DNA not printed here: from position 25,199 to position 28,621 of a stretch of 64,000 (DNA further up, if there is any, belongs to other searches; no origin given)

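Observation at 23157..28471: Rad50/SbcC-like coiled-coil ATPase translationally coupled to a NurA-like nuclease (no Mre11/SbcD, no HerA), followed by a CpXC zinc-ribbon protein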

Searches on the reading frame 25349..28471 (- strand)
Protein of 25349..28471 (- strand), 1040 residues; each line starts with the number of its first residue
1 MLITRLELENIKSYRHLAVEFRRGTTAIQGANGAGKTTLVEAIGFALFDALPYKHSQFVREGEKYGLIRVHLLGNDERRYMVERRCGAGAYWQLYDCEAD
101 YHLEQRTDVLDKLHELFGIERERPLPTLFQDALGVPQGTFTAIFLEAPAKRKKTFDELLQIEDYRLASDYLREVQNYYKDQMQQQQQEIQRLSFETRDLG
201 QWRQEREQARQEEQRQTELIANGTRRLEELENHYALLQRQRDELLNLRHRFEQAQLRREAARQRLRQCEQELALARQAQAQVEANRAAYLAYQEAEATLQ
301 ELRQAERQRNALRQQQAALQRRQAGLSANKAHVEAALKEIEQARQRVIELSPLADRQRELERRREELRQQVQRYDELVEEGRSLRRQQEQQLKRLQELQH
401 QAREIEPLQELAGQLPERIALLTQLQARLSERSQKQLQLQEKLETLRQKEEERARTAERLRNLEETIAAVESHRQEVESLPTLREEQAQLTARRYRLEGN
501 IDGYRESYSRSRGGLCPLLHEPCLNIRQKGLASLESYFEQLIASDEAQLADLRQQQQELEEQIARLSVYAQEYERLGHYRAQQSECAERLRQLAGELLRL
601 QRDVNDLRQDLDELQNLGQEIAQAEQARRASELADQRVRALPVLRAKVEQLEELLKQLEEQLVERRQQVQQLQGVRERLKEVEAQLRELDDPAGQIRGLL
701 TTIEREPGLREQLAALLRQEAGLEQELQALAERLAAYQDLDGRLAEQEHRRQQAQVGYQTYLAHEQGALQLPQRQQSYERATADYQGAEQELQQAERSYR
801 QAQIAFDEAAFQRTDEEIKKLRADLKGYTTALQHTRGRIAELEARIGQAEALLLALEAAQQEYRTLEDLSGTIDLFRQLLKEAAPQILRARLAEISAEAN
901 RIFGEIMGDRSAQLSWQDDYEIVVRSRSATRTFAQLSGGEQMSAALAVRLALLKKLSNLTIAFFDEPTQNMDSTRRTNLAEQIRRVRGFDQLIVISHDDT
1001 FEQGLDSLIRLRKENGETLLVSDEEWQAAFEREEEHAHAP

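Call 3: search_protein_families(library=pfam, proteins=[window:25349-28471:-], max_evalue=1)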
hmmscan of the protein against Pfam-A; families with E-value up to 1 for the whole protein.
window:25349-28471:- (1040 aa): 14 families
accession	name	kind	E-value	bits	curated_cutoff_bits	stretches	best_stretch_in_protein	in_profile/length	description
PF02463.25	SMC_N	-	8.9e-24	84.6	40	2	387-1016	135-217/220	RecF/RecN/SMC N terminal domain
PF13476.12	AAA_23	-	1.1e-16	62.6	27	1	5-272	1-200/201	AAA domain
PF13304.12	AAA_21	-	3.4e-08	34.4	27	2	26-53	2-32/304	AAA domain, putative AbiEii toxin, Type IV TA system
PF13555.12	AAA_29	-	3e-05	24.1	27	1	4-47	2-46/61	P-loop containing region of AAA domain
PF13558.12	SbcC_Walker_B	-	3.4e-05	24.4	27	1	927-982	24-87/90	SbcC/RAD50-like, Walker B motif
PF21745.2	PMI1_PMIR1-2_C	-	0.018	16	28.5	1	395-472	33-110/151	PMI1/PMIR1-2, C-terminal domain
PF00005.33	ABC_tran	-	0.052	14.6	25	2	24-43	11-31/137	ABC transporter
PF05531.17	NPV_P10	-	0.054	14.4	29.8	1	641-707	6-71/75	Nucleopolyhedrovirus P10 protein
PF03193.22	RsgA_GTPase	-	0.08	13.2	30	0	9-43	92-126/174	RsgA GTPase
PF09818.15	ABC_ATPase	-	0.092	12.2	23.2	1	21-51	77-107/283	P-loop domain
PF13851.11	GAS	-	0.13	12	32.3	2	171-317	10-151/200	Growth-arrest specific micro-tubule binding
PF13175.12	AAA_15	-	0.58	10.1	32.1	1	1-146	1-92/374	AAA ATPase domain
PF13166.12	AAA_13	-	0.62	9.1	36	1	897-1013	461-585/713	AAA domain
PF04310.18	MukB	-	0.73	10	23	1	22-49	25-52/226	MukB N-terminal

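Call 4: search_protein_families(library=padloc, proteins=[window:25349-28471:-], max_evalue=1)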
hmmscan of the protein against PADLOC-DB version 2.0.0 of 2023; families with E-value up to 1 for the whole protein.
window:25349-28471:- (1040 aa): 82 families (the best 25 are shown)
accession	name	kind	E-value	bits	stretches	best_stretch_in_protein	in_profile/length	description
PDLC03859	LmuB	-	7.1e-35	119.3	4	1-320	3-317/611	-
PDLC04135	mad3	-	2e-33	114.5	2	778-1022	117-349/374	mads_3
PDLC03863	LmuB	-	7.8e-15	52.6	3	3-105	5-107/610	-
PDLC03865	LmuB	-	2.6e-12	43.8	5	529-741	260-490/1007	-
PDLC00102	GajA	-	1.3e-11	41.6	2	1-51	1-51/532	AAA ATPase domain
PDLC00098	GajA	-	2.6e-11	40.9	2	1-47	1-47/534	AAA ATPase domain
PDLC02980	AriA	-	7.6e-10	37.2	2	861-999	220-300/304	-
PDLC03868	LmuB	-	1.1e-08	31.8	3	535-755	247-468/1035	-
PDLC04213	HEC-02A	-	1.4e-08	32.7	2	1-43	1-43/337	-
PDLC00278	PtuA1|PtuA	-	1.5e-08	32.4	1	1-49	1-49/436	AAA ATPase domain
PDLC02756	PbeC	-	4.7e-08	30.5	2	1-48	1-56/643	PbeC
PDLC00271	PtuA1|PtuA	-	7.9e-08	30.2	1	1-51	1-51/421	AAA ATPase domain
PDLC00072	GajA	-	3.6e-07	27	1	1-59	1-59/709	AAA ATPase domain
PDLC00298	PtuA1|PtuA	-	5.4e-07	27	1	1-47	1-47/423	AAA ATPase domain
PDLC04164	AriA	-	5.8e-07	27.3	2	887-999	126-233/253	-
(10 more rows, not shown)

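Call 5: search_protein_families(library=ncbifam, proteins=[window:25349-28471:-], max_evalue=1)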
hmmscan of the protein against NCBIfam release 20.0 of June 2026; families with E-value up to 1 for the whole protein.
window:25349-28471:- (1040 aa): 66 families (the best 25 are shown)
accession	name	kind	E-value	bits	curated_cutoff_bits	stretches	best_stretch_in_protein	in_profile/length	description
NF003034.1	PRK03918.1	equivalog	5.4e-57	193.4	700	4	1-387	1-377/878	DNA double-strand break repair ATPase Rad50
NF041034.1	Rad50_Sulf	equivalog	1.2e-51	175.6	1000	3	1-448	1-423/872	DNA double-strand break repair ATPase Rad50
NF002244.0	PRK01156.1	equivalog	1.5e-40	139.1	847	2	1-734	1-725/895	DNA double-strand break repair ATPase Rad50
NF002572.0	PRK02224.1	equivalog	3.6e-29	101.7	1087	1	1-1014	1-869/888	DNA double-strand break repair ATPase Rad50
NF041035.1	Rad50_Halo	equivalog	2.4e-25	89.1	1000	4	1-180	1-184/883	DNA double-strand break repair ATPase Rad50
NF045487.1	ASRP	equivalog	3.1e-22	78.9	300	4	709-986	322-582/593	archaea-specific SMC-related protein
NF053563.1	Rkd4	equivalog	2.8e-20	72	860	3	3-401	3-406/747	arcadin-4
NF045780.1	TrlF_fam_ATP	equivalog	3.3e-15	55.9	350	3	17-469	303-719/944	TrlF family AAA-like ATPase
TIGR02169.1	SMC_prok_A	equivalog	8.4e-15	53.6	729.4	4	3-47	2-47/1165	chromosome segregation protein SMC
TIGR00618.1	sbcc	subfamily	1e-14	53.5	478.5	1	1-1016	1-1038/1043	exonuclease subunit SbcC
TIGR02168.1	SMC_prok_B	equivalog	1.8e-12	45.9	567.35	4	546-748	294-507/1181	chromosome segregation protein SMC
NF000355.4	ribo_prot_ABC_F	equivalog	1.1e-10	41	380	2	925-1001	107-176/499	ribosomal protection-like ABC-F family protein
TIGR01166.1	cbiO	subfamily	3.1e-09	36.6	211.8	2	917-999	109-186/190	cobalt ABC transporter, ATP-binding protein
TIGR03608.1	L_ocin_972_ABC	subfamily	6.5e-09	35.5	254.85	2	927-1011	126-206/206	putative bacteriocin export ABC transporter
TIGR00611.2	recf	equivalog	3.1e-08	33.2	172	2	3-47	1-45/339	DNA replication/repair protein RecF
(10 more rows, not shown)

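Call 20: search_solved_structures(query=window:25349-28471:-, max_evalue=0.001)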
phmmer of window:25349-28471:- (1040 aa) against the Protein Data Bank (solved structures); distinct sequences matched with E-value up to 0.001: 33.
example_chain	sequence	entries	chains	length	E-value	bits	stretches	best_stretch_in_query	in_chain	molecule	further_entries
5f3w_B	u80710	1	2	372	2.1e-27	99.2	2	916-1015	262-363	DNA double-strand break repair Rad50 ATPase,DNA double-strand break repair Rad50 ATPase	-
3aux_A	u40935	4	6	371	3e-27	98.8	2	915-1015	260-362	DNA double-strand break repair rad50 ATPase | DNA double-strand break repair Rad50 ATPase,DNA double-strand break repair Rad50 ATPase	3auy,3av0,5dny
3qku_A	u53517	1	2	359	1.3e-20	76.8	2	884-1018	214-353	DNA double-strand break repair rad50 ATPase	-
3qkt_A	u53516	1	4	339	2e-20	76.2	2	858-1018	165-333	DNA double-strand break repair rad50 ATPase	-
4nck_A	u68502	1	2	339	4.8e-20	74.9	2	858-1018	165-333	DNA double-strand break repair Rad50 ATPase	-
4nci_A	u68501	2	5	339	9.6e-20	73.9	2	858-1018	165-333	DNA double-strand break repair Rad50 ATPase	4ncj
4nch_A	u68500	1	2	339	1.2e-19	73.6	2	870-1018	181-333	DNA double-strand break repair Rad50 ATPase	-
3qf7_A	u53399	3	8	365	2.9e-14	55.8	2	4-189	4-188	Rad50 | Probable DNA double-strand break repair Rad50 ATPase,Probable DNA double-strand break repa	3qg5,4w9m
3qkr_B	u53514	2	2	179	4.1e-12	48.7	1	865-1018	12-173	DNA double-strand break repair rad50 ATPase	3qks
1ii8_B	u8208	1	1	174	4.9e-12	48.4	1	866-1018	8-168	Rad50 ABC-ATPase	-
3tho_A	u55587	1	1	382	1.1e-11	47.3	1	4-189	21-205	Probable DNA double-strand break repair Rad50 ATPase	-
1f2t_B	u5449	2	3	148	3.6e-11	45.5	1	890-1018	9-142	RAD50 ABC-ATPASE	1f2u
1us8_B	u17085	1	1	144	2.1e-10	43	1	890-1018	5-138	DNA DOUBLE-STRAND BREAK REPAIR RAD50 ATPASE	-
5da9_A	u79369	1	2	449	1e-08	37.4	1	933-1003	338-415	Putative uncharacterized protein,Putative uncharacterized protein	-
5dac_A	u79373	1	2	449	2.7e-08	36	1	933-1003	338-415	Putative uncharacterized protein,Putative uncharacterized protein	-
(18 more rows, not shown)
